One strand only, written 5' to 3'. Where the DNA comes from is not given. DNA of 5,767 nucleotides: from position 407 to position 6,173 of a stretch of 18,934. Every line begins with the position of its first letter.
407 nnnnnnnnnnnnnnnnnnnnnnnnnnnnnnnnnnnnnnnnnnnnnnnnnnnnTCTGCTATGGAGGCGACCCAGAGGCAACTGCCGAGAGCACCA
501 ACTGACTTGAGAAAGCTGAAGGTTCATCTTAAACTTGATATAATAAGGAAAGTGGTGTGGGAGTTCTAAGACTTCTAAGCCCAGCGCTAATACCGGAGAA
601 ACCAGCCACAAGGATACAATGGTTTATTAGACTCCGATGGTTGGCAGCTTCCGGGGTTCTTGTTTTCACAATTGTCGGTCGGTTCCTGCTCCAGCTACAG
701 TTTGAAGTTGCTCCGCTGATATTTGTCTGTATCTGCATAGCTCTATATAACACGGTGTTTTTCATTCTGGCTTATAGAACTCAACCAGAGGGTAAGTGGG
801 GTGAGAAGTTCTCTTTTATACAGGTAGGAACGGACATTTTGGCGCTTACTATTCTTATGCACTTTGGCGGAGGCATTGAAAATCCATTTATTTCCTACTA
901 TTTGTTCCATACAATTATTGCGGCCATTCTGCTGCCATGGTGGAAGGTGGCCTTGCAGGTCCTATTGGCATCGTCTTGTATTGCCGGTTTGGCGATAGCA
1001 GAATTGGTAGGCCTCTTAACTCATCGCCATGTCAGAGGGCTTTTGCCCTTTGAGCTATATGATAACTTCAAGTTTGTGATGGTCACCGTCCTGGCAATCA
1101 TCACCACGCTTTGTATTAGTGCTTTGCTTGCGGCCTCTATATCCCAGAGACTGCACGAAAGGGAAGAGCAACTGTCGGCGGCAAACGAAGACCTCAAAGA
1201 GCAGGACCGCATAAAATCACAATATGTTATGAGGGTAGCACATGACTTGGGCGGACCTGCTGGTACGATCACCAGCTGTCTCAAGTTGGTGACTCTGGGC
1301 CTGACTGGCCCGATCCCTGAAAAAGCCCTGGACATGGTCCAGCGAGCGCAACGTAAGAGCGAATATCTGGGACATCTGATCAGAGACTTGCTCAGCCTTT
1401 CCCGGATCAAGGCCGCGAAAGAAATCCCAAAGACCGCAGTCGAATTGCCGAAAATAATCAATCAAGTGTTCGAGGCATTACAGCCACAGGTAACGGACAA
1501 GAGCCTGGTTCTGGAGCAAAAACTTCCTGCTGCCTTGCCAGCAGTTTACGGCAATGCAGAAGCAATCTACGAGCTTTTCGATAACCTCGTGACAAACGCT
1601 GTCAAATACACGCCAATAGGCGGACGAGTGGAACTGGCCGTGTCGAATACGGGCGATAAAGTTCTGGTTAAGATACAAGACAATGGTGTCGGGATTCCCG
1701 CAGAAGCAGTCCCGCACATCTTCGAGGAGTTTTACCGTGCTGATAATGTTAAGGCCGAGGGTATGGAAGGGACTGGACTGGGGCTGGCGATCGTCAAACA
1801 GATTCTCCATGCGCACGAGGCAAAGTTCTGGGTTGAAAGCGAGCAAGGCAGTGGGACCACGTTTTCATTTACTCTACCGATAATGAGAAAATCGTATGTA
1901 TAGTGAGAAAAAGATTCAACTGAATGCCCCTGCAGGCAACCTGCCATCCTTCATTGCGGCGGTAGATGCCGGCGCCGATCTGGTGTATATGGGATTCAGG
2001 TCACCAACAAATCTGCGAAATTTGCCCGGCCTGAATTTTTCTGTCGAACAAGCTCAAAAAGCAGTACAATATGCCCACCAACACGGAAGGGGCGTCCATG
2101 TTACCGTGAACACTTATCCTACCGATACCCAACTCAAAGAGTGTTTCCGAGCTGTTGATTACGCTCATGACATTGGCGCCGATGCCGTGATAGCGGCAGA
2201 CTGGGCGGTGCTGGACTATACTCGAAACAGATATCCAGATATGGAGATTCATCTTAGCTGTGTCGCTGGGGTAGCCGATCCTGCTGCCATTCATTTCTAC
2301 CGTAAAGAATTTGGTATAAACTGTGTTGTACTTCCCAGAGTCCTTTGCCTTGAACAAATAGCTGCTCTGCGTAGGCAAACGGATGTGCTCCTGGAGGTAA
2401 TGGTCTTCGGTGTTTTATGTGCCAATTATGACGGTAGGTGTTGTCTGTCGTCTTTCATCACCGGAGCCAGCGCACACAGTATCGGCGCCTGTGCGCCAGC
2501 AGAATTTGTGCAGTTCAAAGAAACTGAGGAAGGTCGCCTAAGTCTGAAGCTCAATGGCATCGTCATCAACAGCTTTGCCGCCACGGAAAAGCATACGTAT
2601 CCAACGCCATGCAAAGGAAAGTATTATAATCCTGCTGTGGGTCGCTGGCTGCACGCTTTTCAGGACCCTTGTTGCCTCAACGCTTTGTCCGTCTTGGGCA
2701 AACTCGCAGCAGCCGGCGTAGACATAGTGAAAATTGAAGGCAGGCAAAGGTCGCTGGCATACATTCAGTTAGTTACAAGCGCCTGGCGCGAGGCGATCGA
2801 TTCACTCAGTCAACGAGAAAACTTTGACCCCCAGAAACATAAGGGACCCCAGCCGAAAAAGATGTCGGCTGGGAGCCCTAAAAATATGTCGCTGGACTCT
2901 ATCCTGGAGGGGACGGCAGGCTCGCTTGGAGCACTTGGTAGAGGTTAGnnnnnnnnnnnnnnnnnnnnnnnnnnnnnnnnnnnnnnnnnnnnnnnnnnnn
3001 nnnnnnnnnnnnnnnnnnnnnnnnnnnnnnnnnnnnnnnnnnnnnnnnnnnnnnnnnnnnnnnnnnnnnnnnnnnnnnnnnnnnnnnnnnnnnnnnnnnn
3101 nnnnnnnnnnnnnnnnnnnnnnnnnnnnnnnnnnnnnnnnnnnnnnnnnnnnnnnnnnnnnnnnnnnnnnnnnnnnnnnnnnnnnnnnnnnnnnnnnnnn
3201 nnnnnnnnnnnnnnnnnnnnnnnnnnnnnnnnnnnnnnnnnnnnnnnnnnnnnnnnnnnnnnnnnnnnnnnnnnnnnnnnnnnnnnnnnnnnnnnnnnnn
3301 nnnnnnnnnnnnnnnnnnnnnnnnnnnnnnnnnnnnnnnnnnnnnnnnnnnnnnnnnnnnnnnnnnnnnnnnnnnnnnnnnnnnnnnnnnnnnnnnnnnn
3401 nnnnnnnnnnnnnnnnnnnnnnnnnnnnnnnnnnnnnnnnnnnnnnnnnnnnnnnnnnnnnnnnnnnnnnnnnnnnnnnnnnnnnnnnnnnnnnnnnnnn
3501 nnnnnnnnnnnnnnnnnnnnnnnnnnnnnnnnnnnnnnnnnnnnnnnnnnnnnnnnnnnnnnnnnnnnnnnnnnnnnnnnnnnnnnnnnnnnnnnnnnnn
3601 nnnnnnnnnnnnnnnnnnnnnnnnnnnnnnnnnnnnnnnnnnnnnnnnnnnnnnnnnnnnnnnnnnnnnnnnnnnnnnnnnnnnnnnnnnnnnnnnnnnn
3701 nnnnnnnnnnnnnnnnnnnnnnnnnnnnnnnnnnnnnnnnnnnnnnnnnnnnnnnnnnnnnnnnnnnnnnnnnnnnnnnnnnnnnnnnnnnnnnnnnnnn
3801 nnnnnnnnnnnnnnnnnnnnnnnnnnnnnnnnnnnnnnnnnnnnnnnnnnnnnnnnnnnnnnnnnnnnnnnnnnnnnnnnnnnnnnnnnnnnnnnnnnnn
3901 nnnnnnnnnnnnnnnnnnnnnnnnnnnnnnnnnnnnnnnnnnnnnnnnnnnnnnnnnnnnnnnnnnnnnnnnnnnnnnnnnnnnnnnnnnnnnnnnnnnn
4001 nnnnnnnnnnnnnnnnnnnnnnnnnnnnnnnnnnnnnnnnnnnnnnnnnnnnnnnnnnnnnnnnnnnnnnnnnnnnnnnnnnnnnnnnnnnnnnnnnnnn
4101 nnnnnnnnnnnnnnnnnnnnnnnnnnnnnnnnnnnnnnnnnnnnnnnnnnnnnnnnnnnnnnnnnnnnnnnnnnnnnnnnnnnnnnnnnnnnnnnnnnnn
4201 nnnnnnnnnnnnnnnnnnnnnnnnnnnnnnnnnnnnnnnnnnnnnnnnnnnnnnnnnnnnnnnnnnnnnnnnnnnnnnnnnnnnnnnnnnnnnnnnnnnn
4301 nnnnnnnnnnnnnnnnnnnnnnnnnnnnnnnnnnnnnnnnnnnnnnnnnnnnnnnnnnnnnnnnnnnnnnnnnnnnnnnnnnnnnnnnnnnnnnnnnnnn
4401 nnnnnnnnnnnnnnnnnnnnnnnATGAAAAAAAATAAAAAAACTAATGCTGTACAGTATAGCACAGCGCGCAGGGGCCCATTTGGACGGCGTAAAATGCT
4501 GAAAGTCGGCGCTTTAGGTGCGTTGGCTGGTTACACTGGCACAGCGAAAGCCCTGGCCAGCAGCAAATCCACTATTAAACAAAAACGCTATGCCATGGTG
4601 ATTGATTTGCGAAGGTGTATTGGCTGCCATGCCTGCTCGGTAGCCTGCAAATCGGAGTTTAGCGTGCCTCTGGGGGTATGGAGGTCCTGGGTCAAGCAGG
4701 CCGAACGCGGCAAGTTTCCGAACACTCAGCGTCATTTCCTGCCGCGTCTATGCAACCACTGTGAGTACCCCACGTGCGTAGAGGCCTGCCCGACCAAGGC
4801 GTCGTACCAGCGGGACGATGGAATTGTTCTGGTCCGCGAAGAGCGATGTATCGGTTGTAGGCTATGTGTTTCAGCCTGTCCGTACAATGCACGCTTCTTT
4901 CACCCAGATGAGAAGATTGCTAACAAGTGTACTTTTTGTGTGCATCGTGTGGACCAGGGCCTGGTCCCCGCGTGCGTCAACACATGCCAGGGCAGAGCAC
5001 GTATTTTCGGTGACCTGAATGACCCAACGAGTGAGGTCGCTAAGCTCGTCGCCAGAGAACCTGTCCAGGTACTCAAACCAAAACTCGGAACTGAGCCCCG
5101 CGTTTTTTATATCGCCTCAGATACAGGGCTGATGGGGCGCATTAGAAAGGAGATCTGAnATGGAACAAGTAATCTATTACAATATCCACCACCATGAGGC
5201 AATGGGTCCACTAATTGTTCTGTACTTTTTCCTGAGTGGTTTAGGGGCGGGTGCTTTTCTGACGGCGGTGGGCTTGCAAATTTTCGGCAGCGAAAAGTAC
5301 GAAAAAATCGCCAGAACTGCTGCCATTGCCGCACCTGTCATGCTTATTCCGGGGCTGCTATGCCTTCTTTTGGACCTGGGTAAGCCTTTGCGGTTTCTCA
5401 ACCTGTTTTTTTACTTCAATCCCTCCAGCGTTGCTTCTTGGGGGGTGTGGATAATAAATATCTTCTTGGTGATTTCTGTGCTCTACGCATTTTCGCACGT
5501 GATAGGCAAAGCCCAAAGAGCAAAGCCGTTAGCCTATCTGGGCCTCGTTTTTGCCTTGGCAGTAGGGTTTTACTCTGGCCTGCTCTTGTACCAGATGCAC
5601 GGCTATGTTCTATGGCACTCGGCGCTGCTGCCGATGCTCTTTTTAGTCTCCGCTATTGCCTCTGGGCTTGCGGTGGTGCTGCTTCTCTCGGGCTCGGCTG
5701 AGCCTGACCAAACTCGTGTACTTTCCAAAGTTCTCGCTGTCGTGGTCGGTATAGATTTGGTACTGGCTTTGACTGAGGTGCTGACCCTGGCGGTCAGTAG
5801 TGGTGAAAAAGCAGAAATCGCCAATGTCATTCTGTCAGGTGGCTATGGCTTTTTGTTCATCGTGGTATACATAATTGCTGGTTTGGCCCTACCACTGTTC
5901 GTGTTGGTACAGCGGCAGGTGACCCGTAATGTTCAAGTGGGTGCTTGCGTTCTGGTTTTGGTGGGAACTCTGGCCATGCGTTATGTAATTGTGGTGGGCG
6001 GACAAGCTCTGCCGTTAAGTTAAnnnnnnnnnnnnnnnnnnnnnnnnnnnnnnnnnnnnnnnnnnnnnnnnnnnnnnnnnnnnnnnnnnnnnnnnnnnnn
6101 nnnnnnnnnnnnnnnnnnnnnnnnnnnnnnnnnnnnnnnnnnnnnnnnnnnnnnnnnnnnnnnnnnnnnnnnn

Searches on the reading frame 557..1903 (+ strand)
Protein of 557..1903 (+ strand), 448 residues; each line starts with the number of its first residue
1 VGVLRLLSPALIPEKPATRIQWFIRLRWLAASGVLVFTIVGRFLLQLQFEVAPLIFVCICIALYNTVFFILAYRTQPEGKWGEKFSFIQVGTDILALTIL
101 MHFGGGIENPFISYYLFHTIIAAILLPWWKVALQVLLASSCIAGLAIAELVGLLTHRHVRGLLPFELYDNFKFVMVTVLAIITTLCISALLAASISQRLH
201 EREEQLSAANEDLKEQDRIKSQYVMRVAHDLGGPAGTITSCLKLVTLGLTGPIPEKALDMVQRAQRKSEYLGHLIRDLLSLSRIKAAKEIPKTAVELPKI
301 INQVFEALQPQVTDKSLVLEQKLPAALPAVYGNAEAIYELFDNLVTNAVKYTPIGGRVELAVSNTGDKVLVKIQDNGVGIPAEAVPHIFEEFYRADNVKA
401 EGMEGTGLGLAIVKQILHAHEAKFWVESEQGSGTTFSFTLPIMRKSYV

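Call 5: search_protein_families(library=pfam, proteins=[window:557-1903:+], max_evalue=0.01)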
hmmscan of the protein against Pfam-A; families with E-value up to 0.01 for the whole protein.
window:557-1903:+ (448 aa): 4 families
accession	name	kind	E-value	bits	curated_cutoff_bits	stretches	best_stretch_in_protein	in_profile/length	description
PF02518.31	HATPase_c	-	1.1e-30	106.8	26.4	1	333-442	2-109/111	Histidine kinase-, DNA gyrase B-, and HSP90-like ATPase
PF25323.1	6TM_PilS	-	3.6e-08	33.7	27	1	16-204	7-187/189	PilS-like transmembrane domain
PF13581.12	HATPase_c_2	-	0.00016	22.1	27.4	1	336-422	35-114/127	Histidine kinase-like ATPase domain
PF00512.31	HisKA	-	0.00017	22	26.9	1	220-286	2-65/66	His Kinase A (phospho-acceptor) domain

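Call 6: search_protein_families(library=ncbifam, proteins=[window:557-1903:+], max_evalue=0.001)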
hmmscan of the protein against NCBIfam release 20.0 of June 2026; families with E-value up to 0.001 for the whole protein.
window:557-1903:+ (448 aa): 85 families (the best 25 are shown)
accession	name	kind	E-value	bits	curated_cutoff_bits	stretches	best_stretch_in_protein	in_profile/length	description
TIGR02966.1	phoR_proteo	equivalog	1.3e-51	175.6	334.2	1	212-440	106-333/333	phosphate regulon sensor histidine kinase PhoR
NF033092.0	HK_WalK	equivalog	1.2e-50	172.7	725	1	213-442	362-594/594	cell wall metabolism sensor histidine kinase WalK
NF046044.1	PnpS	equivalog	2.1e-49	168.6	400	1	213-441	163-390/390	two-component system histidine kinase PnpS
NF006800.0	PRK09303.1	equivalog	6.4e-47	160.3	342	1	199-445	130-380/383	histidine kinase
NF041735.1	hist_kin_RppB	equivalog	2.5e-43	148.5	400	1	220-441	216-438/438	two-component system sensor histidine kinase RppB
NF045911.1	TCSHisKinNblS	equivalog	2.6e-39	135.1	1000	1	217-442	385-620/621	two-component system sensor histidine kinase NblS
NF033792.0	ActS_PrrB_HisK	equivalog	4.5e-39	134.5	350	1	17-427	7-402/423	ActS/PrrB/RegB family redox-sensitive histidine kinase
NF033091.0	HK_VanS_ACDEFG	equivalog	2.7e-38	131.7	400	1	194-441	48-293/293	vancomycin resistance histidine kinase VanS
NF008235.0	PRK11006.1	equivalog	1.9e-35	122.6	390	1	215-441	199-422/431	phosphate regulon sensor histidine kinase PhoR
TIGR02956.1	TMAO_torS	equivalog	2.5e-35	121.9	676.5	1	197-444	441-684/967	TMAO reductase system sensor histidine kinase/response regulator TorS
NF008312.0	PRK11100.1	equivalog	1.1e-34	120.1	356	1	196-442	233-474/477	two-component system sensor histidine kinase CreC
NF053855.1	HisKinPhoRBctds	equivalog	1.1e-34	119.9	500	1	214-440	355-581/583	two-component system sensor histidine kinase PhoR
NF033093.1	HK_VicK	exception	4.1e-34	118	680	1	213-443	203-436/448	cell wall metabolism sensor histidine kinase VicK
NF008468.0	PRK11360.1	equivalog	2.1e-33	115.6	646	1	210-445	384-611/616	two-component system sensor histidine kinase AtoS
NF038297.2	hybrid_HK_HrmK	equivalog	9.3e-33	113.7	725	1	181-445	196-460/607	hybrid histidine kinase/response regulator HrmK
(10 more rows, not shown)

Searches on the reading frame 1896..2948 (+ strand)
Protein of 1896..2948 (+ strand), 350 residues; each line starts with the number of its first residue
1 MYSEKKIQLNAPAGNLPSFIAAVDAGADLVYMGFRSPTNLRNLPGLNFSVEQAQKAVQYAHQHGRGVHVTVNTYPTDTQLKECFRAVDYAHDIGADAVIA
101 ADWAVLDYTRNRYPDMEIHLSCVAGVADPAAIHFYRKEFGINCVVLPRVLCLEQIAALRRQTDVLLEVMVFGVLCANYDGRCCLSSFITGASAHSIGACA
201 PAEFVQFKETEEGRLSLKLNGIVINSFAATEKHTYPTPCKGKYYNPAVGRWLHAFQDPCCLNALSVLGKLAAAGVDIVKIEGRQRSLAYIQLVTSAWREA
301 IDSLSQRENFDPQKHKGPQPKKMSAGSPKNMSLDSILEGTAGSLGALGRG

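Call 5: search_protein_families(library=pfam, proteins=[window:1896-2948:+], max_evalue=0.01)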
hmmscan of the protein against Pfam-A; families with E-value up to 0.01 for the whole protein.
window:1896-2948:+ (350 aa): 1 family
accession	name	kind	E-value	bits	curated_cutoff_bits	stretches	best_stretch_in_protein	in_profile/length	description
PF01136.24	Peptidase_U32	-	7.6e-49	166.5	22.4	1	81-322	2-216/233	Peptidase family U32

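Call 6: search_protein_families(library=ncbifam, proteins=[window:1896-2948:+], max_evalue=0.001)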
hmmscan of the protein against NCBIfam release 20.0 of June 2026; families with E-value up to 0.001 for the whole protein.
window:1896-2948:+ (350 aa): 3 families
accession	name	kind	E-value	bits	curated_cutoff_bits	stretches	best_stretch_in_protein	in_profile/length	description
NF047963.1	quinone_UbiU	equivalog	1.4e-111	372.8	440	1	8-328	2-320/331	ubiquinone anaerobic biosynthesis protein UbiU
NF011996.0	PRK15452.1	equivalog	2.7e-43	148.5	534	2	6-208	4-203/449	prephenate-dependent tRNA uridine(34) hydroxylase TrhP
NF047965.1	quinone_UbiV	equivalog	0.00088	18.9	275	0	137-227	125-218/292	ubiquinone anaerobic biosynthesis protein UbiV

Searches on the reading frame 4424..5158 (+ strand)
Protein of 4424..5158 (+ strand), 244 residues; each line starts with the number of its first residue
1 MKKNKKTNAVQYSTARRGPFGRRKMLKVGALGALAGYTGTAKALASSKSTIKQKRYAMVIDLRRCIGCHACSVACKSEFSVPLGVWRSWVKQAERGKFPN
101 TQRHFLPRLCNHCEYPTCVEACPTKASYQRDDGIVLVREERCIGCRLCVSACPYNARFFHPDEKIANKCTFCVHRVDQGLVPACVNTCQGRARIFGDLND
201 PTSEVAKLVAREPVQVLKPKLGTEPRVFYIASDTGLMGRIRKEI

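Call 3: search_protein_families(library=pfam, proteins=[window:4424-5158:+], max_evalue=0.01)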
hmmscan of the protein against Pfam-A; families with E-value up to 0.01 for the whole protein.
window:4424-5158:+ (244 aa): 13 families
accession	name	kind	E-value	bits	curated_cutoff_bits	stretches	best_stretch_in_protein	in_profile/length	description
PF13247.11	Fer4_11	-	2.6e-28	98.6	26.2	1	104-197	4-99/100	4Fe-4S dicluster domain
PF12838.12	Fer4_7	-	1.3e-13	51.6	27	4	110-156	2-52/52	4Fe-4S dicluster domain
PF00037.32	Fer4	-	2e-11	43.6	21.1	2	137-156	3-22/24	4Fe-4S binding domain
PF13237.11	Fer4_10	-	2.1e-11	44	25.5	3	107-153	6-53/53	4Fe-4S dicluster domain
PF12797.12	Fer4_2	-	3.6e-11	42.7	24.5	2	134-154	2-22/22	4Fe-4S binding domain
PF13187.11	Fer4_9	-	3.1e-09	37.2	27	2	110-156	2-51/52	4Fe-4S dicluster domain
PF12837.12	Fer4_6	-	9.3e-09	35.3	25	1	134-156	1-23/24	4Fe-4S binding domain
PF13534.11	Fer4_17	-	3.3e-06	28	22.2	0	54-79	36-60/61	4Fe-4S dicluster domain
PF12800.12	Fer4_4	-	5.2e-06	26.8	24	1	140-155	2-17/17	4Fe-4S binding domain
PF12798.12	Fer4_3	-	1.1e-05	26.3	27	1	142-156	1-15/15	4Fe-4S binding domain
PF14697.11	Fer4_21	-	1.6e-05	25.3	35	1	110-154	8-53/59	4Fe-4S dicluster domain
PF25160.1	LdpA_Fe-S-bd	-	0.00013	22.1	27.6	1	112-155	4-41/49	LdpA Fe-S cluster-binding domain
PF13183.11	Fer4_8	-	0.0029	18.6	27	0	62-125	2-67/68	4Fe-4S dicluster domain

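Call 6: search_protein_families(library=ncbifam, proteins=[window:4424-5158:+], max_evalue=0.001)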
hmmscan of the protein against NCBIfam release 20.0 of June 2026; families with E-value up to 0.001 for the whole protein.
window:4424-5158:+ (244 aa): 57 families (the best 25 are shown)
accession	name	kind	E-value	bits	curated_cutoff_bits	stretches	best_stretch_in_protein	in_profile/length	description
NF011569.0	PRK14993.1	equivalog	2e-72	243.6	416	1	46-237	34-229/244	tetrathionate reductase subunit TtrB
NF045797.1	DsrO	equivalog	4.6e-64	216.1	200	1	22-230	5-234/235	sulfate reduction electron transfer complex DsrMKJOP subunit DsrO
TIGR03149.1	cyt_nit_nrfC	equivalog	3.7e-60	203.1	377.6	1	22-235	4-221/225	cytochrome c nitrite reductase Fe-S protein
NF041715.1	arsenate_red_ArrB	equivalog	1e-56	192.1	450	2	55-156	2-103/233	arsenate respiratory reductase iron-sulfur subunit ArrB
TIGR03478.1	DMSO_red_II_bet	subfamily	1.1e-51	175.7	480.7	2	88-231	109-254/321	DMSO reductase family type II enzyme, iron-sulfur subunit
NF042979.1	EthbenzDh_ebdB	equivalog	7.3e-43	146.8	740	2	88-232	131-277/354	ethylbenzene dehydrogenase subunit beta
TIGR02951.1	DMSO_dmsB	equivalog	1.7e-38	132.2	214.1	1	56-200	2-155/161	DMSO/selenate family reductase complex B subunit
NF041782.1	mnquin_red_QrcC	equivalog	1.7e-34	119.5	400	2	56-160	1-119/239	menaquinone reductase iron-sulfur cluster-binding subunit QrcC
TIGR01660.1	narH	equivalog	3.4e-34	118.1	524.05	2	91-207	164-281/492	nitrate reductase subunit beta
NF008134.0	PRK10882.1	equivalog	3e-28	98.8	263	2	102-215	105-225/329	hydrogenase 2 operon protein HybA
NF045715.1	sulf_resp_HmcB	equivalog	3.8e-27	95.2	420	2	102-213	99-213/307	sulfate respiration complex iron-sulfur protein HmcB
NF038355.1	FDH3_beta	equivalog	3.6e-26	92.3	240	1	57-172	4-121/180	formate dehydrogenase FDH3 subunit beta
TIGR01582.1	FDH-beta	equivalog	5.5e-26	91.3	334.7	1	52-210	18-194/283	formate dehydrogenase subunit beta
NF007382.0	PRK09898.1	equivalog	1.7e-18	66.9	213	2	105-177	118-191/208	ferredoxin-like protein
NF009408.0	PRK12769.1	equivalog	1.8e-16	59.4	1003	1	59-192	6-141/659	formate-dependent uric acid utilization protein AegA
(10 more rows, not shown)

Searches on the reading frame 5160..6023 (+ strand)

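Call 3: search_protein_families(library=pfam, proteins=[window:5160-6023:+], max_evalue=0.01)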
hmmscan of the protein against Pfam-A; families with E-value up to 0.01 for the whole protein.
window:5160-6023:+ (287 aa): 2 families
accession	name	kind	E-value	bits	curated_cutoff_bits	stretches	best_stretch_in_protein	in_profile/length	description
PF03916.19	NrfD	-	2.4e-45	156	25.8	1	17-283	13-310/313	Polysulphide reductase, NrfD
PF14589.11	NrfD_2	-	7.4e-18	65.7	27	1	19-283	19-274/281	Polysulfide reductase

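Call 6: search_protein_families(library=ncbifam, proteins=[window:5160-6023:+], max_evalue=0.001)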
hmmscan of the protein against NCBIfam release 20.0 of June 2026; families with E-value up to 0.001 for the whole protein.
window:5160-6023:+ (287 aa): 6 families
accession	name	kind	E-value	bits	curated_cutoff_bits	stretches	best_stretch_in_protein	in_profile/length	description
TIGR03148.1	cyt_nit_nrfD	equivalog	4.3e-27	95.2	347.6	2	120-282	140-312/316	cytochrome c nitrite reductase subunit NrfD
NF045798.1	DsrP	equivalog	7.5e-15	55.2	350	1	19-180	53-209/346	sulfate reduction electron transfer complex DsrMKJOP subunit DsrP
NF011568.0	PRK14992.1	equivalog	4e-13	49.5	314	1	17-285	21-292/341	tetrathionate reductase subunit TtrC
NF041784.1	mnquin_red_QrcD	equivalog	1e-07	31.6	570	1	18-117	58-157/408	menaquinone reductase integral membrane subunit QrcD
NF008133.1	PRK10881.1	equivalog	1.6e-05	24.6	450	1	26-271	62-325/377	Ni/Fe-hydrogenase cytochrome b subunit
NF045714.1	sulf_resp_HmcC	equivalog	0.00089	18.6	550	0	27-274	52-319/376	sulfate respiration complex protein HmcC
